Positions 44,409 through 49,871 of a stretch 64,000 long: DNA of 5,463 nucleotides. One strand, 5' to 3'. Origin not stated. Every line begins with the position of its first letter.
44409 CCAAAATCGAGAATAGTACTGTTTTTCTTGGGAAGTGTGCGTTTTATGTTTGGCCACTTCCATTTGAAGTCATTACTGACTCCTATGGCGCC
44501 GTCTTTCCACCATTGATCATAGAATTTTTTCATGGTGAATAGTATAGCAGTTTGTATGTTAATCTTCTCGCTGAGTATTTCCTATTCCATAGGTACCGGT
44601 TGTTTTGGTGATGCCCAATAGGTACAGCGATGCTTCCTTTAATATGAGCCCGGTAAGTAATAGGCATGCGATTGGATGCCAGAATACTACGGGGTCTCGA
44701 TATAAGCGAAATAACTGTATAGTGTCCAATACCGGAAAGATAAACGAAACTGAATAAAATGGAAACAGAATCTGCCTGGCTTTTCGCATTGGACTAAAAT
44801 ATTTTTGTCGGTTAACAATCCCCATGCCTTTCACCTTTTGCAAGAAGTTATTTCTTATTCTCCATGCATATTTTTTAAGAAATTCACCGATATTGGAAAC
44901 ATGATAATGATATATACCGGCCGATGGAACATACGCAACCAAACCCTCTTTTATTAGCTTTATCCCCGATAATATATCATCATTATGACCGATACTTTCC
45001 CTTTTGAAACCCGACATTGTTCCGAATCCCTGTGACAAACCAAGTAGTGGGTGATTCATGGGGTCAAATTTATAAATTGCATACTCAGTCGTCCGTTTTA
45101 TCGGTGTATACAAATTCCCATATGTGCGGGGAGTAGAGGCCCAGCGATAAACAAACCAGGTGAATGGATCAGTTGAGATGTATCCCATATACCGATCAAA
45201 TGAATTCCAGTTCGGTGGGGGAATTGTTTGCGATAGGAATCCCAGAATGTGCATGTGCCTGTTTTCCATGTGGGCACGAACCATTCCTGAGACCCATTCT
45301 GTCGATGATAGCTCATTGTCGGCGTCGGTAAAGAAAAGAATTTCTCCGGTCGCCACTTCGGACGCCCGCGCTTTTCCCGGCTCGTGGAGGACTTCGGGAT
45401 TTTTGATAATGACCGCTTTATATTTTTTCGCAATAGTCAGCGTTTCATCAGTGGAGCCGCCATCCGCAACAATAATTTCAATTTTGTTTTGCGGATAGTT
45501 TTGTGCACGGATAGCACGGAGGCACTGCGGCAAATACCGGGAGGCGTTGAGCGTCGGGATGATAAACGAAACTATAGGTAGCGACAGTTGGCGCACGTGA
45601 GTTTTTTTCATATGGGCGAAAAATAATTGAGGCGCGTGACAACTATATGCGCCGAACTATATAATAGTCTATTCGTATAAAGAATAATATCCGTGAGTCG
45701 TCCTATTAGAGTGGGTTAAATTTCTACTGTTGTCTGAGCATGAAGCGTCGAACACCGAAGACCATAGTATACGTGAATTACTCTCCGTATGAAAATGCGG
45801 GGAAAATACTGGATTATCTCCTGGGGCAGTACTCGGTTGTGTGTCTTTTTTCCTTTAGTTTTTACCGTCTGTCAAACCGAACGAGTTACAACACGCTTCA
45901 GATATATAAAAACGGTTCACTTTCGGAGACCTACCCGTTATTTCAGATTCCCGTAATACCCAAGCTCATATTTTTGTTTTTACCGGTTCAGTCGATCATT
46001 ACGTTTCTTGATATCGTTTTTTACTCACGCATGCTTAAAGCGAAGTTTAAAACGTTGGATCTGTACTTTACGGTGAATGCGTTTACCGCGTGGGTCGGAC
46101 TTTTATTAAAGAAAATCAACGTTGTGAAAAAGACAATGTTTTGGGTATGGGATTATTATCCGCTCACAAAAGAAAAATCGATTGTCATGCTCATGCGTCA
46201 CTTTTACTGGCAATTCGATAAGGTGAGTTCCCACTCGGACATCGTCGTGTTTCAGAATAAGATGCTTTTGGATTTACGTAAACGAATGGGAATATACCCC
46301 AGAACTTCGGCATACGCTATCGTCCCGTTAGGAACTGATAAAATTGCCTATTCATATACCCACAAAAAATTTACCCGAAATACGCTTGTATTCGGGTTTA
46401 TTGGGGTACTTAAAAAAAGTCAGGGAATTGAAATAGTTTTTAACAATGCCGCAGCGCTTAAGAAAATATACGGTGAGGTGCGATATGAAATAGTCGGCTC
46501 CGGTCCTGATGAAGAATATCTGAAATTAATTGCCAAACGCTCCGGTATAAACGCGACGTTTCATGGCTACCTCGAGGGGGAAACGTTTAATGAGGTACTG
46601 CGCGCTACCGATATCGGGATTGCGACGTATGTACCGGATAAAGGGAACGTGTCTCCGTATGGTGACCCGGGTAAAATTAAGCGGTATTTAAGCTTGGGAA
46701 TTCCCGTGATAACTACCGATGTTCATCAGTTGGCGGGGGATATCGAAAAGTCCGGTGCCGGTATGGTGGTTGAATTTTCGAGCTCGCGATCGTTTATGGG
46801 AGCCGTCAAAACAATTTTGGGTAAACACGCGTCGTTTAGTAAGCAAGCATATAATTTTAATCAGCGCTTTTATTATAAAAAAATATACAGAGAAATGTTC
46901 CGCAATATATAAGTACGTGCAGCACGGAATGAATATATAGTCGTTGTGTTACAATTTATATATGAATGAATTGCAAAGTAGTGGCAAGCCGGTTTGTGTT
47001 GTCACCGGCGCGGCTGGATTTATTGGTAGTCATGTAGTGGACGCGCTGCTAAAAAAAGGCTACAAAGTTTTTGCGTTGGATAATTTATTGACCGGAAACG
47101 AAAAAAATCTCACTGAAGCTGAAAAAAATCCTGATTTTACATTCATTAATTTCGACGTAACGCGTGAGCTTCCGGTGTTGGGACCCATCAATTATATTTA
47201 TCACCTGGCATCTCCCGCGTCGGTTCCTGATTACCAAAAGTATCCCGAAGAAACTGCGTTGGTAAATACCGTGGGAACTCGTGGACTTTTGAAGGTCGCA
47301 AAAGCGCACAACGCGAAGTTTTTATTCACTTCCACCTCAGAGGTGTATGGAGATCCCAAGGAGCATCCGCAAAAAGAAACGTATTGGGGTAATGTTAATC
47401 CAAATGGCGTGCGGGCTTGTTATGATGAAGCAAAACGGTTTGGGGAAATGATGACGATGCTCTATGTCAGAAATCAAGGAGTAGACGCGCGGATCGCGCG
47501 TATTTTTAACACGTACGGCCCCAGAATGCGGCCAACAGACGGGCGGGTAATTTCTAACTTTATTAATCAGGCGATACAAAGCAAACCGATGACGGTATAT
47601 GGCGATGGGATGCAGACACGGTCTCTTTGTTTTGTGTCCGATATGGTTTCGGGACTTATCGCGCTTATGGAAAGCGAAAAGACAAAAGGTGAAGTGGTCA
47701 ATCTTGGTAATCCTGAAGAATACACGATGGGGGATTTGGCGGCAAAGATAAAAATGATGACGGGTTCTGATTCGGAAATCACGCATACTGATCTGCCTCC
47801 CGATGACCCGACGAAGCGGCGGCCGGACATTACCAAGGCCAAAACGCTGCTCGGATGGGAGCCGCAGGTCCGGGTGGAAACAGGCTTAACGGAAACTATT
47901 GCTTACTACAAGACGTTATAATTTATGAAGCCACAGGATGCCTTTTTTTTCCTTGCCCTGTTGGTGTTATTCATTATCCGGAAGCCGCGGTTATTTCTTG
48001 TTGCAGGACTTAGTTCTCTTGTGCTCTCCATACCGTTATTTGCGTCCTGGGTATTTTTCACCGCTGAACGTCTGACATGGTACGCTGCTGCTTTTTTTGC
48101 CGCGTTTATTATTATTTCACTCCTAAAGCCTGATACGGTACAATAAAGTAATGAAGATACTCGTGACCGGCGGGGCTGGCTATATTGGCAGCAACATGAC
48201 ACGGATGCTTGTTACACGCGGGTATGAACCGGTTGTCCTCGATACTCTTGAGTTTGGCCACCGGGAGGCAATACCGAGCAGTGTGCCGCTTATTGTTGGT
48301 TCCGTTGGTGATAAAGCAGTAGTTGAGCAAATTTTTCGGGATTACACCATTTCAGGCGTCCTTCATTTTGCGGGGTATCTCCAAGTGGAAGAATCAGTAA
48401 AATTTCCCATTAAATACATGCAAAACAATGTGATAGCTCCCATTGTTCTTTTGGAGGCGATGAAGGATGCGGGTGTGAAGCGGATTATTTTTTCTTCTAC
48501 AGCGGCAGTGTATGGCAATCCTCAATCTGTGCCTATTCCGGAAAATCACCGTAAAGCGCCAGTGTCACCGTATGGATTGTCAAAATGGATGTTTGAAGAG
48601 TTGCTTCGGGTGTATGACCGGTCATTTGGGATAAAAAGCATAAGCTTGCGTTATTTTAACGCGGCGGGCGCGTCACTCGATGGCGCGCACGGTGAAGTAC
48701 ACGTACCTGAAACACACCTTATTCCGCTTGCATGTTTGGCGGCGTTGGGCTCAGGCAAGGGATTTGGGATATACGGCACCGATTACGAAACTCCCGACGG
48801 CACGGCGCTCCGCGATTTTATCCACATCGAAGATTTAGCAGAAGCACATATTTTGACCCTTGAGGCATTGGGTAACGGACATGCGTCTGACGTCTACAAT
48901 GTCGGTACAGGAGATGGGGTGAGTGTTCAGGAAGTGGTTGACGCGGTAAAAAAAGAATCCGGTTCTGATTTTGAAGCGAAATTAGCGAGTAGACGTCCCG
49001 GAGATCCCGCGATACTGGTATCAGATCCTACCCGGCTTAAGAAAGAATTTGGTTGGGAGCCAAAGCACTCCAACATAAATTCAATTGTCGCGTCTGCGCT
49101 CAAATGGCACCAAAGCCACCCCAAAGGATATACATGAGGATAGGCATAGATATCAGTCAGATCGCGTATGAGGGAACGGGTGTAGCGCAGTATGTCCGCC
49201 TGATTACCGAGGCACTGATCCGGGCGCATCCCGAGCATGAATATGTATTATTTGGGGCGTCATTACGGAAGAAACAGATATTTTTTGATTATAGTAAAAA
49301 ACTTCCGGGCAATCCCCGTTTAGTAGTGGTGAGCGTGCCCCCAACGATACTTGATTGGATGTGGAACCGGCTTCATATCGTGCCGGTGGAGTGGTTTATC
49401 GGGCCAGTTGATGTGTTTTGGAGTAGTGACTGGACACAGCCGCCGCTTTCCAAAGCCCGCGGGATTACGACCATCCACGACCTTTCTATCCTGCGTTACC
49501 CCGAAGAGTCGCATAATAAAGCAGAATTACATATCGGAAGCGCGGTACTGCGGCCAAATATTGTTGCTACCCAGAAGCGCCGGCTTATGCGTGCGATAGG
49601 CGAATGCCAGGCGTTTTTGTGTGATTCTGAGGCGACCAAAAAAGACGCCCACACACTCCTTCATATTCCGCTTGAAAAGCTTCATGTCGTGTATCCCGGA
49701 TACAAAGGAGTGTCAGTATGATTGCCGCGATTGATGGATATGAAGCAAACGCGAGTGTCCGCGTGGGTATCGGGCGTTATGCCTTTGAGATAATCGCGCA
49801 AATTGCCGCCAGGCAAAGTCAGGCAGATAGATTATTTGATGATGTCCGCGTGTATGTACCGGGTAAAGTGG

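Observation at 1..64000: Supercluster of stacked three-component (GT2 synthase + flippase + GT-C transferase) extracytoplasmic glycosylation modules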

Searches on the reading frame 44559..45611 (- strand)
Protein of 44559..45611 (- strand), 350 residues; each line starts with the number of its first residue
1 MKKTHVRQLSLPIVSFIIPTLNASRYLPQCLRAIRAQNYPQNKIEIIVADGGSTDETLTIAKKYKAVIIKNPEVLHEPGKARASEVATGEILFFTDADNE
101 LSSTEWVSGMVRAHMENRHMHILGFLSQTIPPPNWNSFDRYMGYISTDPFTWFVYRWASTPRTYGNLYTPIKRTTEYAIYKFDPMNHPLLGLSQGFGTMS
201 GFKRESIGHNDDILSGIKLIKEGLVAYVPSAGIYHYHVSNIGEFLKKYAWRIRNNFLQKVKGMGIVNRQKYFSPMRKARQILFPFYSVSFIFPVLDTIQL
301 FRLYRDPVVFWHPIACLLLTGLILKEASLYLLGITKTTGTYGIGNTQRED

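Call 8: search_protein_families(library=pfam, proteins=[window:44559-45611:-], max_evalue=0.01)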
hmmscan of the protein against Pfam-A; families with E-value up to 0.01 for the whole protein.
window:44559-45611:- (350 aa): 3 families
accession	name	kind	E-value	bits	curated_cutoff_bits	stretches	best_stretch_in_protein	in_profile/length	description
PF00535.33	Glycos_transf_2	-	4.2e-21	76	23.3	1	15-156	1-132/168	Glycosyl transferase family 2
PF13641.12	Glyco_tranf_2_3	-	1.5e-05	25.6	27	1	14-99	3-97/230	Glycosyltransferase like family 2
PF10111.15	Glyco_tranf_2_2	-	0.00075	19.5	27.3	1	17-103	3-96/276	Glycosyltransferase like family 2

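Call 12: search_protein_families(library=ncbifam, proteins=[window:44559-45611:-], max_evalue=0.001)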
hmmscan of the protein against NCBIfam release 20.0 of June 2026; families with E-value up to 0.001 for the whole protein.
window:44559-45611:- (350 aa): 17 families
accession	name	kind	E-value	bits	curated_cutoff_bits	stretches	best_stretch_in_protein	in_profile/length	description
TIGR04283.1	glyco_like_mftF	equivalog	3.9e-13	49.5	182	1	14-118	1-100/221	TIGR04283 family arsenosugar biosynthesis glycosyltransferase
NF041875.1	EPS_EpsD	equivalog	9.7e-13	48.2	370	1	14-142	1-135/325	exopolysaccharide biosynthesis glycosyltransferase EpsD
TIGR03965.1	mycofact_glyco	equivalog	2.7e-11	43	280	1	11-111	73-176/467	mycofactocin biosynthesis glycosyltransferase MftF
NF010496.0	PRK13915.1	equivalog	3e-11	43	262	1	13-121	32-149/307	glucosyl-3-phosphoglycerate synthase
NF007482.0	PRK10073.1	equivalog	7.5e-11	41.6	423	1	11-105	5-102/334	glycosyltransferase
TIGR03111.1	glyc2_xrt_Gpos1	hypoth_equivalog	4.9e-09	35.5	363.95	1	9-121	46-163/439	TIGR03111 family XrtG-associated glycosyltransferase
NF038302.1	EPS_HpsE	equivalog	2e-07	30.3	300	1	15-117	4-114/307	hormogonium polysaccharide biosynthesis glycosyltransferase HpsE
TIGR03937.1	PgaC_IcaA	equivalog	6.8e-07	28.6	422.3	1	5-103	38-140/407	poly-beta-1,6-N-acetyl-D-glucosamine synthase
TIGR03469.1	HpnB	hypoth_equivalog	1.2e-06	27.8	379.25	1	7-66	39-97/386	hopene-associated glycosyltransferase HpnB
NF047683.1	TeichurnBiosyTuaG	equivalog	1.7e-06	27.8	400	1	12-66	6-58/252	teichuronic acid biosynthesis protein TuaG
NF050050.1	ProtGlycPglI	equivalog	3.7e-06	26.5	500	1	12-124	2-117/306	GalNAc(5)-diNAcBac-PP-undecaprenol beta-1,3-glucosyltransferase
NF045692.1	OglycostaseCruG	equivalog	4.7e-05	22.5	600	1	10-65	39-92/386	2'-O-glycosyltransferase CruG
TIGR04182.1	glyco_TIGR04182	equivalog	8.5e-05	22.1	325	1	14-124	2-107/293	S-layer glycoprotein N-glycosyltransferase AglJ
TIGR04440.1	glyco_TIGR04440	domain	0.00025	20.8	70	1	14-66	2-51/215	TIGR00180 family glycosyltransferase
NF038299.1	EPS_HpsN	equivalog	0.00033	19.7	425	0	12-119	1-111/317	hormogonium polysaccharide biosynthesis glycosyltransferase HpsN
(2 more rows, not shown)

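Call 49: search_solved_structures(query=window:44559-45611:-, max_evalue=0.001)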
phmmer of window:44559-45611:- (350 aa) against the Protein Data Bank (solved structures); distinct sequences matched with E-value up to 0.001: 14.
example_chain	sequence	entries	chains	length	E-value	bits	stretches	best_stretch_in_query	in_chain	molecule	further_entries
5tze_C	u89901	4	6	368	1.8e-10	43.6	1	15-104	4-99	Glycosyl transferase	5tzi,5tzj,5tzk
5tz8_A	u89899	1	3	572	3.8e-10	42.5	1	15-104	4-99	Glycosyl transferase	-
2z87_A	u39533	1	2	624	8.9e-08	34.7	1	10-66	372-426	Chondroitin synthase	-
2z86_A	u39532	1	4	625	8.9e-08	34.7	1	10-66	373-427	Chondroitin synthase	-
3bcv_A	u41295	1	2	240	1.1e-07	34.4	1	11-106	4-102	Putative glycosyltransferase protein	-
6p61_A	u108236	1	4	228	1.8e-07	33.8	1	7-103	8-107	Glycosyltransferase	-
6yv7_B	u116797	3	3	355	4.1e-07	32.6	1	12-100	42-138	Glycosyl transferase, family 2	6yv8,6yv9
6yv7_A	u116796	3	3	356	4.1e-07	32.5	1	12-100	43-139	Glycosyl transferase, family 2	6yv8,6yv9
5hea_A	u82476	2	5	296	5.3e-07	32.2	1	13-117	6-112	Putative glycosyltransferase (GalT1)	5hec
9omj_A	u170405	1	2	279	0.00015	24.1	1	14-78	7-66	Glycosyltransferase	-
9omh_A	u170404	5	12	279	0.00016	24.1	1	14-78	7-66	Glycosyltransferase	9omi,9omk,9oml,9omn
9omm_A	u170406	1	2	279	0.00016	24.1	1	14-78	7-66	Glycosyltransferase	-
6h1j_A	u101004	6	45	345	0.0007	21.9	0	10-102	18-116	Probable ss-1,3-N-acetylglucosaminyltransferase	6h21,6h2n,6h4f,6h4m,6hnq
9jma_A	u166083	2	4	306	0.00085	21.7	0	13-110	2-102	GalNAc(5)-diNAcBac-PP-undecaprenol beta-1,3-glucosyltransferase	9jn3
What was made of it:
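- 43919..47921 (.): g34 methyltransferase (-), g35 GT2 (-), g36 GT4 (+), g37 SDR (+, likely start 46962). Pfam (call 8). g35's best PDB matches are TarS-like enzymes (call 49).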

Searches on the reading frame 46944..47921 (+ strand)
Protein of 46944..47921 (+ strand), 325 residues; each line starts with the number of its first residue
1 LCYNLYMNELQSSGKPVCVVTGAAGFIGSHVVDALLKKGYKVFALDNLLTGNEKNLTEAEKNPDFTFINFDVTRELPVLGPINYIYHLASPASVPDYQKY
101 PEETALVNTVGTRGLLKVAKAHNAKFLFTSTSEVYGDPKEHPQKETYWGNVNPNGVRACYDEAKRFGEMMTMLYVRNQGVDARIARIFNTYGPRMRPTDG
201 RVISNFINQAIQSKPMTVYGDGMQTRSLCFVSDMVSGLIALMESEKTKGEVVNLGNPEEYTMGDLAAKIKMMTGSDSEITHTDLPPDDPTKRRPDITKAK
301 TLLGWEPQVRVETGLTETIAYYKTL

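Call 8: search_protein_families(library=pfam, proteins=[window:46944-47921:+], max_evalue=0.01)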
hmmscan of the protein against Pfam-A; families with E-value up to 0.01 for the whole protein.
window:46944-47921:+ (325 aa): 9 families
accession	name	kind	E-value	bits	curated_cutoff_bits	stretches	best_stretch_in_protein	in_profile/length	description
PF16363.11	GDP_Man_Dehyd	-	2.4e-54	185.5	27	1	20-318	2-332/332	GDP-mannose 4,6 dehydratase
PF01370.27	Epimerase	-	5.4e-53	180.3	20.9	1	19-255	2-240/240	NAD dependent epimerase/dehydratase family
PF01073.25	3Beta_HSD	-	1.2e-11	44.6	22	1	19-232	1-219/280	3-beta hydroxysteroid dehydrogenase/isomerase family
PF07993.18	NAD_binding_4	-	1.3e-10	41.3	20.1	1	82-202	89-216/258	Male sterility protein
PF04321.23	RmlD_sub_bind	-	1.7e-10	40.9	27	1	19-277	4-235/287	RmlD substrate binding domain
PF02719.21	Polysacc_synt_2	-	8.3e-10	38.7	20.2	1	19-131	2-128/293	Polysaccharide biosynthesis protein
PF00106.31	adh_short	-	2.9e-06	27.3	26.6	1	17-75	2-61/195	short chain dehydrogenase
PF05368.20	NmrA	-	2.5e-05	24.4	27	1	18-72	5-57/298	NmrA-like family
PF13460.12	NAD_binding_10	-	0.00074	19.9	27.2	1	22-144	1-108/184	NAD(P)H-binding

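Call 96: search_protein_families(library=ncbifam, proteins=[window:46944-47921:+], max_evalue=1e-10)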
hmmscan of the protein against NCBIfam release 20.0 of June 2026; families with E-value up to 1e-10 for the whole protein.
window:46944-47921:+ (325 aa): 13 families
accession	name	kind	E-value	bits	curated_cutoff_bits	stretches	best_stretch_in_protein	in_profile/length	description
TIGR01181.1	dTDP_gluc_dehyt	equivalog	2.6e-40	138.4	365.1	1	19-323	3-312/321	dTDP-glucose 4,6-dehydratase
TIGR04180.1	EDH_00030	hypoth_equivalog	8.7e-39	133.3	475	1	19-309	2-296/297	NAD-dependent 4,6-dehydratase LegB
TIGR01179.1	galE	equivalog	2.1e-32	112.2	262.3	1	19-312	3-315/332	UDP-glucose 4-epimerase GalE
NF011728.1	PRK15181.1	equivalog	3.7e-25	88.6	760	1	19-322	19-337/348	Vi polysaccharide biosynthesis UDP-N-acetylglucosaminuronic acid C-4 epimerase TviC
NF008872.0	PRK11908.1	equivalog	8.5e-23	80.9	294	1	19-323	5-336/349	bifunctional UDP-4-keto-pentose/UDP-xylose synthase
NF005998.1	PRK08125.1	equivalog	2.9e-22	78.8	777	1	19-322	319-649/649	bifunctional UDP-4-amino-4-deoxy-L-arabinose formyltransferase/UDP-glucuronic acid oxidase ArnA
NF007490.0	PRK10084.1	subfamily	9.3e-20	70.9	649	1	19-322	4-334/361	dTDP-glucose 4,6-dehydratase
TIGR02197.1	heptose_epim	equivalog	1.2e-19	70.7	274.6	1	19-320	2-311/316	ADP-glyceromanno-heptose 6-epimerase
NF007582.0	PRK10217.1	equivalog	3e-19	69.3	698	1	19-322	5-331/355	dTDP-glucose 4,6-dehydratase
NF047922.1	GDPFucSynFcl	equivalog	3e-18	66.3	500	1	93-322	66-301/308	GDP-L-fucose synthase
TIGR03466.1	HpnA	hypoth_equivalog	3.1e-12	46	367.65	1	18-277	3-250/327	hopanoid-associated sugar epimerase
TIGR02622.1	CDP_4_6_dhtase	equivalog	6.2e-12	45.3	278.45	1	19-324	8-332/352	CDP-glucose 4,6-dehydratase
TIGR01472.1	gmd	equivalog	1.5e-11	44.1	415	0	17-253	2-250/342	GDP-mannose 4,6-dehydratase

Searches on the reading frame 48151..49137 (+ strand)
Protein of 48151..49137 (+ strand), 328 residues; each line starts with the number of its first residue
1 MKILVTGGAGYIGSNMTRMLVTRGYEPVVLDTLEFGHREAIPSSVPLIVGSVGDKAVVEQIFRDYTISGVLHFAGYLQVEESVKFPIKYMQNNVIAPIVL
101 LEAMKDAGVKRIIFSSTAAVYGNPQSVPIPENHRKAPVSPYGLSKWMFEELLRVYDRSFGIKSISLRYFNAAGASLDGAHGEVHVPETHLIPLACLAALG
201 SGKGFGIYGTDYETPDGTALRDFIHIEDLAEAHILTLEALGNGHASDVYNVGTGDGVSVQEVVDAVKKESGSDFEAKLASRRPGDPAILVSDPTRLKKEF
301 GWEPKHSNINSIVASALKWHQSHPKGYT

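Call 8: search_protein_families(library=pfam, proteins=[window:48151-49137:+], max_evalue=0.01)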
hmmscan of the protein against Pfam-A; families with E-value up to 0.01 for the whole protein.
window:48151-49137:+ (328 aa): 9 families
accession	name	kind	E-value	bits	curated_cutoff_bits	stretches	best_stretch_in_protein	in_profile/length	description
PF01370.27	Epimerase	-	9.1e-54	182.8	20.9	1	3-252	1-240/240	NAD dependent epimerase/dehydratase family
PF16363.11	GDP_Man_Dehyd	-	2.8e-51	175.4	27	1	4-307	1-324/332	GDP-mannose 4,6 dehydratase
PF02719.21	Polysacc_synt_2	-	1.3e-14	54.5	20.2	1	3-119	1-130/293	Polysaccharide biosynthesis protein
PF04321.23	RmlD_sub_bind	-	8.6e-13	48.4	27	1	1-155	1-139/287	RmlD substrate binding domain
PF01073.25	3Beta_HSD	-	3.1e-12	46.5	22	1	4-151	1-156/280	3-beta hydroxysteroid dehydrogenase/isomerase family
PF05368.20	NmrA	-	7e-06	26.3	27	1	2-118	4-108/298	NmrA-like family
PF08659.16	KR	-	1.5e-05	25.5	22.6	1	3-125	3-145/180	KR domain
PF13460.12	NAD_binding_10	-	1.5e-05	25.4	27.2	1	7-125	1-107/184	NAD(P)H-binding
PF07993.18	NAD_binding_4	-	0.0013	18.4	20.1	0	67-179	89-215/258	Male sterility protein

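Call 96: search_protein_families(library=ncbifam, proteins=[window:48151-49137:+], max_evalue=1e-10)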
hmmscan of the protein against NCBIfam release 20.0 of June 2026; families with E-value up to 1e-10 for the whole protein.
window:48151-49137:+ (328 aa): 14 families
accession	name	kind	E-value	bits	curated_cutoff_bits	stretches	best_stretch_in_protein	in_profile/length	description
TIGR01179.1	galE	equivalog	5.5e-118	393.6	262.3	1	2-326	1-331/332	UDP-glucose 4-epimerase GalE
NF007956.0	PRK10675.1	subfamily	3.3e-73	246.8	394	1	1-327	1-336/338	UDP-glucose 4-epimerase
TIGR01181.1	dTDP_gluc_dehyt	equivalog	9.7e-43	146.4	365.1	1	2-323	1-314/321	dTDP-glucose 4,6-dehydratase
TIGR02197.1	heptose_epim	equivalog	5.4e-32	111.2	274.6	1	3-273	1-263/316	ADP-glyceromanno-heptose 6-epimerase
TIGR04180.1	EDH_00030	hypoth_equivalog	6.1e-32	110.9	475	1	3-173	1-177/297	NAD-dependent 4,6-dehydratase LegB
NF007490.0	PRK10084.1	subfamily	1.8e-25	89.7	649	1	1-320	1-334/361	dTDP-glucose 4,6-dehydratase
NF007582.0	PRK10217.1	equivalog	4.6e-23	81.9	698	1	2-319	3-330/355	dTDP-glucose 4,6-dehydratase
NF011728.1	PRK15181.1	equivalog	1.4e-20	73.6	760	1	4-320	19-337/348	Vi polysaccharide biosynthesis UDP-N-acetylglucosaminuronic acid C-4 epimerase TviC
NF043036.1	ErythonDh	equivalog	5.9e-17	61.8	325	1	1-167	1-175/321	D-erythronate dehydrogenase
NF008360.0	PRK11150.1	equivalog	8.7e-17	61.3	452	1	3-268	2-252/310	ADP-glyceromanno-heptose 6-epimerase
NF047922.1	GDPFucSynFcl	equivalog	7.4e-16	58.5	500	1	2-321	4-302/308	GDP-L-fucose synthase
TIGR03466.1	HpnA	hypoth_equivalog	8.4e-16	57.8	367.65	1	1-153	1-153/327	hopanoid-associated sugar epimerase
NF042422.1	oxyalk_red_OleD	equivalog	1.2e-15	57.8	580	1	1-123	1-116/329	2-alkyl-3-oxoalkanoate reductase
TIGR02622.1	CDP_4_6_dhtase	equivalog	3.8e-12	46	278.45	1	2-322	6-332/352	CDP-glucose 4,6-dehydratase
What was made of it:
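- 48151..49137 (+): g38: UDP-glucose 4-epimerase GalE. NCBIfam TIGR01179 393.6 bits against a cut-off of 262 (call 96).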

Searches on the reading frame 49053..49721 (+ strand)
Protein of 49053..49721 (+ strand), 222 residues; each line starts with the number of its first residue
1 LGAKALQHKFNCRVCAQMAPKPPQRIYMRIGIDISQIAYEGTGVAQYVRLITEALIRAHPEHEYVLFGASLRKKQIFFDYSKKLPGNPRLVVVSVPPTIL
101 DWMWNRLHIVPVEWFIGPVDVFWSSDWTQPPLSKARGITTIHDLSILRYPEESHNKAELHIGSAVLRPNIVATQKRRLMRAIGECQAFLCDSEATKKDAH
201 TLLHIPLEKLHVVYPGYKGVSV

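Call 8: search_protein_families(library=pfam, proteins=[window:49053-49721:+], max_evalue=0.01)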
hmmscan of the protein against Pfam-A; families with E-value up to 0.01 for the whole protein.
window:49053-49721:+ (222 aa): 1 family
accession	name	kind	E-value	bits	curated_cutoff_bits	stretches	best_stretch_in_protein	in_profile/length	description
PF13439.12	Glyco_transf_4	-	4.4e-06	27.3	28.5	1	43-216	3-165/170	Glycosyltransferase Family 4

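Call 96: search_protein_families(library=ncbifam, proteins=[window:49053-49721:+], max_evalue=1e-10)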
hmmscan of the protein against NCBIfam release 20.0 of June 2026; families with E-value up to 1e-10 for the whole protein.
window:49053-49721:+ (222 aa): 0 families
